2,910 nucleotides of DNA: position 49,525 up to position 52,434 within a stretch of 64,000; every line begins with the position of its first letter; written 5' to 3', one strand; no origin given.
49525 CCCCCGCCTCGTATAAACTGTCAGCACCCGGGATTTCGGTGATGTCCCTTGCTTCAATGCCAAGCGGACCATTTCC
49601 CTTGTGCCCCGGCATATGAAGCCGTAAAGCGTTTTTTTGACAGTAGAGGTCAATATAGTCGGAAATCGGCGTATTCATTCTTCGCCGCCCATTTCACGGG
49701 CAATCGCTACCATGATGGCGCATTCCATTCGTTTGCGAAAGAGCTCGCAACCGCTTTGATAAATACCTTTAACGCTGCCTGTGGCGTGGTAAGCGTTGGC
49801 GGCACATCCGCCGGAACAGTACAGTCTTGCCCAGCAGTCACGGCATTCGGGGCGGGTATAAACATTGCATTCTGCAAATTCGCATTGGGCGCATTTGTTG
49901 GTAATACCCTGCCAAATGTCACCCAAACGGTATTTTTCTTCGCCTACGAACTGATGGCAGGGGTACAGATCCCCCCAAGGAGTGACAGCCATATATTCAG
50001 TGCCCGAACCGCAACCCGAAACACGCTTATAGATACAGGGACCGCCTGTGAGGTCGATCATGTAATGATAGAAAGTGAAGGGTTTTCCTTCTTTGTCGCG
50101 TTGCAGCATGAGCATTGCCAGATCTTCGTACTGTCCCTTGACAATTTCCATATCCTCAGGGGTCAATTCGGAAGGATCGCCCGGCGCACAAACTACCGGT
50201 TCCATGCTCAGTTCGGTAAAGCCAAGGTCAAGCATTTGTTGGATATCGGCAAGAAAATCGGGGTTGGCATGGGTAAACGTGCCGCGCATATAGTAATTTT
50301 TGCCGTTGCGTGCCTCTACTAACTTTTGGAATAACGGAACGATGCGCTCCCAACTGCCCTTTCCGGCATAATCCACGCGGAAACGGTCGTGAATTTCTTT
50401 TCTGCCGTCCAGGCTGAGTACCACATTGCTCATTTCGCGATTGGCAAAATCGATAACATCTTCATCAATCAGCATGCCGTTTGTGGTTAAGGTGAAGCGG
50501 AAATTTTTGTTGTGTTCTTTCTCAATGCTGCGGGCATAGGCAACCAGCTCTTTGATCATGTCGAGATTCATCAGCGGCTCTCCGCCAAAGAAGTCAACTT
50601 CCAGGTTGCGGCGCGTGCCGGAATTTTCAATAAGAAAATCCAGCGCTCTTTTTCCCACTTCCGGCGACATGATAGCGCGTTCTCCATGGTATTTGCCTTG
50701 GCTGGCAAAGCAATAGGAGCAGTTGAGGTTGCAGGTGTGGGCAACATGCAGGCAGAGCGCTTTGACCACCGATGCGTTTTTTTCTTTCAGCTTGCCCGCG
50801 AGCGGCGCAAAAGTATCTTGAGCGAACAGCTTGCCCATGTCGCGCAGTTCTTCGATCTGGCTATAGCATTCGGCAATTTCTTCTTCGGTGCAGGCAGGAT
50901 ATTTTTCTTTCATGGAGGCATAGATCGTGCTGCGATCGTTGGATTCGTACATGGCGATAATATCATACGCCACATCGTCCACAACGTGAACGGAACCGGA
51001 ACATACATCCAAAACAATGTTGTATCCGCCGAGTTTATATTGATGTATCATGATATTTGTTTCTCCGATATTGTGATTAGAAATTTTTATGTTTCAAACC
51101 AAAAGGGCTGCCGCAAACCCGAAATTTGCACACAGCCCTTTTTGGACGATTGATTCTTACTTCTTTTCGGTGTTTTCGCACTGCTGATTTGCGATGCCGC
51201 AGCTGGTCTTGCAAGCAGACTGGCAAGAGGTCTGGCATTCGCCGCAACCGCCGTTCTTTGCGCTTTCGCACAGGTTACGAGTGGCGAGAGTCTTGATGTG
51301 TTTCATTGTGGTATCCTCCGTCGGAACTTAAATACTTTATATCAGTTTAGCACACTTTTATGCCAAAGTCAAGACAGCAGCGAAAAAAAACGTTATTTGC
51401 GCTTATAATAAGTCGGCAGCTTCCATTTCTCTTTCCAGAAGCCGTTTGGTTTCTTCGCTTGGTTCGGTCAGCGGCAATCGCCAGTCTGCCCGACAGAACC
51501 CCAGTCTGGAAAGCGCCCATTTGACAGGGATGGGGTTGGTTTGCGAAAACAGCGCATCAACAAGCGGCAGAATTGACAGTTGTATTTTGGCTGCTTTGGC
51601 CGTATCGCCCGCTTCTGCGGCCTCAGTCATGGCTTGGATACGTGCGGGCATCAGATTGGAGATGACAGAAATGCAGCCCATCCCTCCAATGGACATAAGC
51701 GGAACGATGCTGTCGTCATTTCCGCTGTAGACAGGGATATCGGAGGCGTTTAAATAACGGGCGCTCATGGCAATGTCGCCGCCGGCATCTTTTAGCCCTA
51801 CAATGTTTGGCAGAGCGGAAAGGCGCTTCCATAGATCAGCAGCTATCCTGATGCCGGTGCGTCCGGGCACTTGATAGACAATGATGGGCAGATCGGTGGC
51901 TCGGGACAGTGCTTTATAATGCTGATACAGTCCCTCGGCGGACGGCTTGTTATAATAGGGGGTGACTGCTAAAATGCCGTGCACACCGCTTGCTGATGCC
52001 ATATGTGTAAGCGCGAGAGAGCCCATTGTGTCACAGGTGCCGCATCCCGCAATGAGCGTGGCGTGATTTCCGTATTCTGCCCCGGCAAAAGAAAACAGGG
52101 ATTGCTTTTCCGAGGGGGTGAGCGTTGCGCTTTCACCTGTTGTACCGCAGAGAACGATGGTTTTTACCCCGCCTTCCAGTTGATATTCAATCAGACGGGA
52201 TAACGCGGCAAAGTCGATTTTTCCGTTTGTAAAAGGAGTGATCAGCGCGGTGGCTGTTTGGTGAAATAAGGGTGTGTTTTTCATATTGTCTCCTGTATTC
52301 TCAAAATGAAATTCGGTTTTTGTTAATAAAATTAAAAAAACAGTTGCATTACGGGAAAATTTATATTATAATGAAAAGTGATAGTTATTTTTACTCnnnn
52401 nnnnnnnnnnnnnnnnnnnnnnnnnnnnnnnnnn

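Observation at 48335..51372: Hidden 49-aa SCIFF ranthipeptide precursor, its radical-SAM maturase, and a translationally coupled PLP decarboxylase-fold gene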

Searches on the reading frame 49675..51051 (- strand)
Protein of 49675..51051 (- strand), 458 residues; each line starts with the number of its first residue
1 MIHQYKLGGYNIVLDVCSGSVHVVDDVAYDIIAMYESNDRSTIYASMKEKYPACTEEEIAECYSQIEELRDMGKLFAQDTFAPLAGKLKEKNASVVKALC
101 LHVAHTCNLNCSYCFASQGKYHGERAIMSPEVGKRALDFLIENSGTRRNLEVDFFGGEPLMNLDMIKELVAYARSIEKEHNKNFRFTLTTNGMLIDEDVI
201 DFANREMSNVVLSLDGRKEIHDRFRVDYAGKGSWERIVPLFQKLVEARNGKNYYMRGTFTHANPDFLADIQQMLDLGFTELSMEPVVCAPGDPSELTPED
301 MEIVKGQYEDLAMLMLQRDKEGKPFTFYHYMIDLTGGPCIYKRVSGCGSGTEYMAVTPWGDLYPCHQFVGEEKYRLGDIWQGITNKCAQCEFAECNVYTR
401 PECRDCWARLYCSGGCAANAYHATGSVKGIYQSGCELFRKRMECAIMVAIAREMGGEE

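Call 3: search_protein_families(library=ncbifam, proteins=[window:49675-51051:-], max_evalue=0.01)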
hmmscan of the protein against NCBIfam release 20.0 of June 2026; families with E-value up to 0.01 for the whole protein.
window:49675-51051:- (458 aa): 74 families (the best 25 are shown)
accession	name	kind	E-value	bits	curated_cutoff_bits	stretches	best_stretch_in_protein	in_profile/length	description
TIGR03974.1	rSAM_six_Cys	equivalog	3.1e-226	751.5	425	1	2-450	1-450/451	thioether cross-link-forming SCIFF peptide maturase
NF040492.1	not_ScfB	exception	1.1e-166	555.2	855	1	2-448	4-447/450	ScfB-related radical SAM/SPASM orphan maturase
NF047865.1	rSAM_PapB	equivalog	4.3e-81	272.7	340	1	96-428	2-328/330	PapB family radical SAM/SPASM ranthipeptide maturase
TIGR04064.1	rSAM_nif11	equivalog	1.6e-77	261.2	518.7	1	3-450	5-434/459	nif11-like peptide radical SAM maturase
TIGR03906.1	quino_hemo_SAM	equivalog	5.1e-76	256.2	453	1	2-447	3-445/467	quinohemoprotein amine dehydrogenase maturation protein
TIGR04068.1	rSAM_ocin_clost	equivalog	2.7e-49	168.3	500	2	11-245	11-233/462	Cys-rich peptide radical SAM maturase CcpM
TIGR04163.1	rSAM_cobopep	equivalog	2.2e-34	118.9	375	1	98-451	65-420/428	peptide-modifying radical SAM enzyme CbpB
TIGR03978.1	rSAM_paired_1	equivalog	3.7e-33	115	370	1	84-430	67-430/466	His-Xaa-Ser system radical SAM maturase HxsB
TIGR04280.1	geopep_mat_rSAM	hypoth_equivalog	6.2e-33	114.4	400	2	100-252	87-241/428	geopeptide radical SAM maturase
NF035951.1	rSAM_RumMC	equivalog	8.7e-33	113.7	720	1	13-248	28-263/510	RumMC family radical SAM sactipeptide maturase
TIGR04115.1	rSAM_Cxxx_rpt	equivalog_domain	6.4e-31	108.1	350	1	97-433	2-341/359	radical SAM peptide maturase, CXXX-repeat target family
NF041298.1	rSAM_mat_DynA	equivalog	1.2e-30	106.7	450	1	104-428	8-333/356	dynobactin maturation radical SAM/SPASM protein DynA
TIGR04463.1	rSAM_vs_C_rich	equivalog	1.6e-30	106.3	525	1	10-423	1-401/438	TIGR04463 family radical SAM/SPASM RiPP maturase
TIGR03942.1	sulfatase_rSAM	equivalog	1.7e-30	106.3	349.45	1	103-436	7-344/363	anaerobic sulfatase maturase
NF038107.1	rSAM_NF038107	equivalog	4.3e-30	104.8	600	1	80-428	70-412/444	Cys-every-fifth radical SAM/SPASM peptide maturase CefB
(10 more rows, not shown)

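Call 4: search_protein_families(library=pfam, proteins=[window:49675-51051:-], max_evalue=0.01)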
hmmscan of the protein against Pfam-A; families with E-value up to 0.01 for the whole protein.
window:49675-51051:- (458 aa): 3 families
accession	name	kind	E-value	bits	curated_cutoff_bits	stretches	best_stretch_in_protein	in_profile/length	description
PF04055.27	Radical_SAM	-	1e-17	65.3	29.5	1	104-247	4-139/166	Radical SAM superfamily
PF13353.11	Fer4_12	-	2.3e-11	44.6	22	1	100-219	8-118/137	4Fe-4S single cluster domain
PF13186.11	SPASM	-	0.002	18.8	21.5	1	347-407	1-67/67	Iron-sulfur cluster-binding domain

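Call 9: find_homologous_proteins(query=window:49675-51051:-, max_evalue=1e-30)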
Query window:49675-51051:- (458 aa): 8000 proteins with E <= 1e-30 among 8000 candidates; the best 120 are listed.
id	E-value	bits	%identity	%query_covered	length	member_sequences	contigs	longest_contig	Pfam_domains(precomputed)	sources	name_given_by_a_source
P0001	0.0e+0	1083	100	100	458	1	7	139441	PF04055.28,PF13353.12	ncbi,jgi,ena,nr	ncbi:MAG: thioether cross-link-forming SCIFF peptide maturase [Ruminococcaceae bacterium]|nr:thioeth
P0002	3.9e-292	987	90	100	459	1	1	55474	PF04055.28,PF13353.12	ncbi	-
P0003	2.9e-280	948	87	100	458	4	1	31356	PF04055.28,PF13353.12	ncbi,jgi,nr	ncbi:MAG: thioether cross-link-forming SCIFF peptide maturase [Ruminococcaceae bacterium]|nr:thioeth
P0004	1.2e-276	936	85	100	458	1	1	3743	PF04055.28,PF13353.12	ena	-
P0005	4.0e-275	931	85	100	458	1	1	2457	PF04055.28,PF13353.12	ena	-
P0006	2.4e-274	928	84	100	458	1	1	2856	PF04055.28,PF13353.12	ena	-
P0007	4.0e-274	927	84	100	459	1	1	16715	PF04055.28,PF13353.12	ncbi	-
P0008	7.8e-272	920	84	99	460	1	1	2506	PF04055.28,PF13353.12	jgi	-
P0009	3.9e-271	918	84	100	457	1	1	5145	PF04055.28,PF13353.12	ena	-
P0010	4.0e-271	917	84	100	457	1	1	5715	PF04055.28,PF13353.12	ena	-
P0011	1.0e-270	916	83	100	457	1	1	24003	PF04055.28,PF13353.12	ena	-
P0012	4.0e-270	914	84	100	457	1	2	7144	PF04055.28,PF13353.12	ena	-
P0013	2.6e-269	912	82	99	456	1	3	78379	PF04055.28,PF13353.12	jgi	-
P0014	3.9e-269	911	82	100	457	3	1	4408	PF04055.28,PF13353.12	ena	-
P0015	1.3e-268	909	83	100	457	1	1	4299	PF04055.28,PF13353.12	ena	-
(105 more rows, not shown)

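Call 12: find_related_loci(query=A1, collection=genome_contigs, flank=10000)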
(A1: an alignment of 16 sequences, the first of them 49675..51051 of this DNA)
Query A1 (458 aa) in genome_contigs; peptide patterns used: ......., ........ (x = any residue, [..] = any of these).
600 stretches matched a pattern (row limit reached: there are more); 595 encode a relative of the query (tblastn E <= 1e-3); the best 80 are kept; 80 distinct loci.
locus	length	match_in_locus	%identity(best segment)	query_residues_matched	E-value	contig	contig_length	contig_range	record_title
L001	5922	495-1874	81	1-457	0e+0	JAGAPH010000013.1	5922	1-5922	MAG: Clostridia bacterium isolate RGIG8650 Water_deer_Cecum.Co__c128526, whole genome shotgun sequence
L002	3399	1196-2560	82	1-455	0e+0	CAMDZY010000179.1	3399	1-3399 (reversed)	MAG: uncultured Clostridia bacterium isolate SRR11489792_bin.116_metaWRAP_v1.3_MAG genome assembly, contig: ERZ11466811.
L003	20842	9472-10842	80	1-457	0e+0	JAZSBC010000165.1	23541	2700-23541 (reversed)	MAG: Acutalibacteraceae bacterium isolate T1900044928_TS20190394.MAGScoT_cleanbin_000063 SGB_3405_k141_1232375, whole ge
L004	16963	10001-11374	80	1-455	0e+0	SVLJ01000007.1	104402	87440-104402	MAG: Oscillospiraceae bacterium isolate SIG484 NODE_4708_length_104402_cov_14.628885, whole genome shotgun sequence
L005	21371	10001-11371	81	1-454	0e+0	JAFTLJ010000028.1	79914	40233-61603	MAG: Clostridia bacterium isolate RGIG3924 Roe_deer_Cecum-3__c157994, whole genome shotgun sequence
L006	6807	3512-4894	80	1-458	0e+0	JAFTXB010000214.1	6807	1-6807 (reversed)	MAG: Clostridia bacterium isolate RGIG4228 Roe_deer_Colon-4__c342277, whole genome shotgun sequence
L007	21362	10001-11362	81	1-454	0e+0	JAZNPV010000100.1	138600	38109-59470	MAG: Faecousia sp. isolate T1900044831_TS20190297.MAGScoT_cleanbin_000022 SGB_2895_k141_2239388, whole genome shotgun se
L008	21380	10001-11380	80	1-457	0e+0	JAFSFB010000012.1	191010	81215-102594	MAG: Clostridia bacterium isolate RGIG3084 Goat_Rectum-5__c199, whole genome shotgun sequence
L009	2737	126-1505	79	1-457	0e+0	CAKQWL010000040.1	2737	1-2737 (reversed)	MAG: uncultured Clostridia bacterium isolate REFINED_METABAT215_TOP10_CONTIGS_1500_ASSEMBLY_K127_MEGAHIT__Hadza_MoBio_ha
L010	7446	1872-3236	81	1-455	0e+0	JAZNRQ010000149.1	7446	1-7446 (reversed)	MAG: Faecousia sp. isolate T1900044813_TS20190279.MAGScoT_cleanbin_000093 SGB_2806_k141_678851, whole genome shotgun seq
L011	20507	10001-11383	80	1-458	0e+0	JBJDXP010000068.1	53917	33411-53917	MAG: Candidatus Limivicinus sp. isolate LOHA37_bin.003 NODE_210_length_53917_cov_25.914355, whole genome shotgun sequenc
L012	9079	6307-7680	80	1-455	0e+0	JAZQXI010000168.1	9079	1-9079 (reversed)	MAG: Eubacteriales bacterium isolate T1900045162_TC20190156.MAGScoT_cleanbin_000017 SGB_5087_k141_368016, whole genome s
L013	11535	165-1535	81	1-454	0e+0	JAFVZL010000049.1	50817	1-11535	MAG: Clostridia bacterium isolate RGIG5535 Sheep_Colon.Co__c2710402, whole genome shotgun sequence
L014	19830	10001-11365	80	1-455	0e+0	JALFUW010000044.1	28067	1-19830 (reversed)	MAG: Clostridiales bacterium isolate SUG1033 k141_104600, whole genome shotgun sequence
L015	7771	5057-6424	79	1-456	0e+0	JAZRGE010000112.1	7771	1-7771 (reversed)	MAG: Acutalibacteraceae bacterium isolate T1900045493_YK20190187.MAGScoT_cleanbin_000004 SGB_7391_k141_2768350, whole ge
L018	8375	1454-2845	78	1-458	0e+0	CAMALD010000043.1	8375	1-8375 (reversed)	MAG: uncultured Lachnospiraceae bacterium isolate SRR5665903_bin.129_metaWRAP_v1.3_MAG genome assembly, contig: ERZ11448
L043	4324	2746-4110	79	1-458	0e+0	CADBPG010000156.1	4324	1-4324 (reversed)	MAG: uncultured Clostridiales bacterium isolate RUG14172 genome assembly, contig: RUG14172_asm_156, whole genome shotgun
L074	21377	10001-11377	77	1-456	0e+0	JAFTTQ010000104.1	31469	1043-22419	MAG: Oscillospiraceae bacterium isolate RGIG4139 Roe_deer_Colon-1__c623174, whole genome shotgun sequence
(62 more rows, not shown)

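Call 19: search_solved_structures(query=window:49675-51051:-, max_evalue=1e-10, show_alignments=1)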
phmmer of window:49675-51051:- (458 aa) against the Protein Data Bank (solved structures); distinct sequences matched with E-value up to 1e-10: 5.
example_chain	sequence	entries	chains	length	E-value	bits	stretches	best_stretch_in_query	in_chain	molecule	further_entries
5wgg_A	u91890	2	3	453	8.1e-160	535.6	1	1-449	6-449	Radical SAM domain protein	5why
4k37_A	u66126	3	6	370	3.1e-14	55.7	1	103-418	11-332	Anaerobic sulfatase-maturating enzyme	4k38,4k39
4k36_A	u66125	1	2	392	3.5e-14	55.5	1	103-418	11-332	Anaerobic sulfatase-maturating enzyme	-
9gm3_A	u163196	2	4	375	1.3e-12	50.3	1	100-244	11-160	ChlB radical SAM domain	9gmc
8vpo_A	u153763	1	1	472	5.8e-12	48.2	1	94-440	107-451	Radical SAM core domain-containing protein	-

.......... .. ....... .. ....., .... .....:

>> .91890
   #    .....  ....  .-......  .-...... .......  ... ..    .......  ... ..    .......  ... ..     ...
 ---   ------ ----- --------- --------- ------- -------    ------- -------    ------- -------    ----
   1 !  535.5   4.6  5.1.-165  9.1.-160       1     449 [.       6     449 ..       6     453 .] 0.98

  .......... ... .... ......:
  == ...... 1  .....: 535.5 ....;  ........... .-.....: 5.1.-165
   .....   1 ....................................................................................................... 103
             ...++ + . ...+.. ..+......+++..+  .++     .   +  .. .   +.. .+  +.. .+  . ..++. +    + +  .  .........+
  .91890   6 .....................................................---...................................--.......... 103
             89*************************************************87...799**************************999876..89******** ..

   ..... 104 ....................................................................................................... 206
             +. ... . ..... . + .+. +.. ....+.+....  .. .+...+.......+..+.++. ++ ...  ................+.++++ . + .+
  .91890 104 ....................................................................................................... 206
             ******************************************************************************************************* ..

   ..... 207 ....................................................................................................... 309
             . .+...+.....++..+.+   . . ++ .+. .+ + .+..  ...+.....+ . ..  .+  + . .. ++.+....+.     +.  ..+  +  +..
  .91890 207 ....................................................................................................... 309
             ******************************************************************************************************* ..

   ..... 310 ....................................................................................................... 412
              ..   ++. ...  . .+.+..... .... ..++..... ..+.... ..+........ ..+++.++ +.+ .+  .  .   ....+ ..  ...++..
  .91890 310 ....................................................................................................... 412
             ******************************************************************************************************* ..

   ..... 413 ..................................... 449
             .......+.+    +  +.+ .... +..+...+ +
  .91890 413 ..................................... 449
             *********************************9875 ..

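Call 30: search_protein_families(library=pfam, proteins=[L074:11504-11917:+, L009:1605-2603:-], max_evalue=0.001)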
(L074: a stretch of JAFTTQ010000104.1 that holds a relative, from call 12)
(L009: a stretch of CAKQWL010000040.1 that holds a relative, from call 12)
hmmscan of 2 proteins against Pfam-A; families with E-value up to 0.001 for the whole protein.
L074:11504-11917:+ (137 aa): 1 family
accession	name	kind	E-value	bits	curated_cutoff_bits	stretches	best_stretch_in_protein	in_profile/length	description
PF05635.17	23S_rRNA_IVP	-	2.7e-24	85.8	33.8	1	23-127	2-105/106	23S rRNA-intervening sequence protein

L009:1605-2603:- (332 aa): 1 family
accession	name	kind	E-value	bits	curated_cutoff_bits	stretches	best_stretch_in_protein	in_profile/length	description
PF02615.19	Ldh_2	-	3.6e-76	256.9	38.8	1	5-328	1-332/333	Malate/L-lactate dehydrogenase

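Call 82: search_protein_families(library=pfam, proteins=[L018:218-1393:+, L043:1511-2749:+], max_evalue=0.0001)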
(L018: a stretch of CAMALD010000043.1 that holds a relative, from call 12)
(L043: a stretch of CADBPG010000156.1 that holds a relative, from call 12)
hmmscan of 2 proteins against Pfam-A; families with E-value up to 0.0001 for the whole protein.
L018:218-1393:+ (391 aa): 2 families
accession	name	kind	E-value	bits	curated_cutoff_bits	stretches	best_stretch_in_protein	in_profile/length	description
PF06250.17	YhcG_C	-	1e-54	185.1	32.5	1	216-358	1-143/157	YhcG PDDEXK nuclease domain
PF17761.7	DUF1016_N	-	2e-35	122.3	32.8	1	25-195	1-137/137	DUF1016 N-terminal domain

L043:1511-2749:+ (412 aa): 2 families
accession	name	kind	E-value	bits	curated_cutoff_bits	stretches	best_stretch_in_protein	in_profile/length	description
PF07690.21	MFS_1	-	1.1e-25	90.7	33.4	2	17-309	6-291/347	Major Facilitator Superfamily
PF12832.13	MFS_1_like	-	5.4e-23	82.1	25.2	1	29-373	21-365/373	MFS_1 like family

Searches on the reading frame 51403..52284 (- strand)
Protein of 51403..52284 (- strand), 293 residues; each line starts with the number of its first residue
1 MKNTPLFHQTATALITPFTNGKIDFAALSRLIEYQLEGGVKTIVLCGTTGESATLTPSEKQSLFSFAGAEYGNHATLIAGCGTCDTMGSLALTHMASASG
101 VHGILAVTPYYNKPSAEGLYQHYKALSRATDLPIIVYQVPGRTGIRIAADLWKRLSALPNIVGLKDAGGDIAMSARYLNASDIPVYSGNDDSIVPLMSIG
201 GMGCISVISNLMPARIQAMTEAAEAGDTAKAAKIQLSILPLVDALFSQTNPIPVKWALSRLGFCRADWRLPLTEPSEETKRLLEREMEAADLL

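Call 3: search_protein_families(library=ncbifam, proteins=[window:51403-52284:-], max_evalue=0.01)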
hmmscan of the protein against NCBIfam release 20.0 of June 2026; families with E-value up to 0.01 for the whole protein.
window:51403-52284:- (293 aa): 7 families
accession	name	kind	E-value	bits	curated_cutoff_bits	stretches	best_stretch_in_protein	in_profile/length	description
TIGR00674.1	dapA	equivalog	4.7e-91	304.6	206.15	1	11-285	3-281/286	4-hydroxy-tetrahydrodipicolinate synthase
TIGR02313.1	HpaI-NOT-DapA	exception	7.9e-64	215.3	396.7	1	12-285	6-284/294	2,4-dihydroxyhept-2-ene-1,7-dioic acid aldolase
NF003164.0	PRK04147.1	equivalog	7e-42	143.7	281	1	11-284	8-284/294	N-acetylneuraminate lyase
TIGR00683.1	nanA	equivalog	2.4e-36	125.6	382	1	12-265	6-262/293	N-acetylneuraminate lyase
NF040954.1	Arch_KDGaldase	equivalog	5.6e-31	107.9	390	1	12-244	5-234/288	bifunctional 2-dehydro-3-deoxy-phosphogluconate/2-dehydro-3-deoxy-6-phosphogalactonate aldolase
NF002958.0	PRK03620.1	subfamily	7.9e-29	100.4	278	1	15-284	19-293/307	5-dehydro-4-deoxyglucarate dehydratase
TIGR03249.1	KdgD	equivalog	1.3e-23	83.5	373.95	1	15-242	17-248/299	5-dehydro-4-deoxyglucarate dehydratase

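Call 4: search_protein_families(library=pfam, proteins=[window:51403-52284:-], max_evalue=0.01)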
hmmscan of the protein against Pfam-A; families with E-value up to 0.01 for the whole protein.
window:51403-52284:- (293 aa): 1 family
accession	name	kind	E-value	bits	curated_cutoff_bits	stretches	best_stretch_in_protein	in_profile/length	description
PF00701.28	DHDPS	-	4.1e-84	282.2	22.1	1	8-289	3-288/289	Dihydrodipicolinate synthetase family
